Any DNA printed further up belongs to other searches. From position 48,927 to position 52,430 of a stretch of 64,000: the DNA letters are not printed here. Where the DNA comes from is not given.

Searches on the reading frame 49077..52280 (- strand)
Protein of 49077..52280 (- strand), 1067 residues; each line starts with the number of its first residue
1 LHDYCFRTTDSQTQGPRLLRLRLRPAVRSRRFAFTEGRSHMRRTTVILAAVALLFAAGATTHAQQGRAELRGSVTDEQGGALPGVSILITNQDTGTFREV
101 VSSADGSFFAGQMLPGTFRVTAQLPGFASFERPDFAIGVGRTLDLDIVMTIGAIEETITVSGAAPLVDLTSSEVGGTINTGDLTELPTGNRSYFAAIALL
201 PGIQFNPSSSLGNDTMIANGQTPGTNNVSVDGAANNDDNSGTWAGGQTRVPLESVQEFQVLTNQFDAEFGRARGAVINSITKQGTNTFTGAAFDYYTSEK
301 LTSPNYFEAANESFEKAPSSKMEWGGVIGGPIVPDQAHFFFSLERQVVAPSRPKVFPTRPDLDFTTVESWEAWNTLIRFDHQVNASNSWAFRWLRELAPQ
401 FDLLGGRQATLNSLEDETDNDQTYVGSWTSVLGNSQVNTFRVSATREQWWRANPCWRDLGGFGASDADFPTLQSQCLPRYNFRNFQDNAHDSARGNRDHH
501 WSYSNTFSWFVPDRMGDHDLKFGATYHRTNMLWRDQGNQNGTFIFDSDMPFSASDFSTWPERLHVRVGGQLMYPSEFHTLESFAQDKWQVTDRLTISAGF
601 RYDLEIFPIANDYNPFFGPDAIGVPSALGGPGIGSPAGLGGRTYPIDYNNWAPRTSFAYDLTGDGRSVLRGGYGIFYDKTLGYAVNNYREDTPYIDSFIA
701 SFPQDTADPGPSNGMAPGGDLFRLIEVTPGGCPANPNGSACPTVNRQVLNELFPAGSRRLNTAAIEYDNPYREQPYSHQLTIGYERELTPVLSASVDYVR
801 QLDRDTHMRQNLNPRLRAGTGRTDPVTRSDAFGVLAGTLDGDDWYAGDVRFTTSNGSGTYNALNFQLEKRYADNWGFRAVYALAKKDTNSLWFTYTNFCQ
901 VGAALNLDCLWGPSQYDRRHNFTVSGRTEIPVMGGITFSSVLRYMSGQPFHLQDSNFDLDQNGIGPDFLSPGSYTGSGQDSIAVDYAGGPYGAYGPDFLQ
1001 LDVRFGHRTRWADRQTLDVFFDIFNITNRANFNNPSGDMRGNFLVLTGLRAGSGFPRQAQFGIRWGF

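Call 24: search_protein_families(library=pfam, proteins=[window:49077-52280:-], max_evalue=0.001)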
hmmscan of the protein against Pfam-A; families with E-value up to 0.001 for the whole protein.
window:49077-52280:- (1067 aa): 3 families
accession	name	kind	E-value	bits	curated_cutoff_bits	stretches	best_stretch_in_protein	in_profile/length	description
PF25183.1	OMP_b-brl_4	-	2.5e-88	297.9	30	2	371-1060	153-838/838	Outer membrane beta barrel domain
PF13620.12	CarboxypepD_reg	-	1.5e-17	64.1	32.3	1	70-150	2-82/82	Carboxypeptidase regulatory-like domain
PF07715.20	Plug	-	0.00097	20.1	23.9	0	190-271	22-101/107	TonB-dependent Receptor Plug Domain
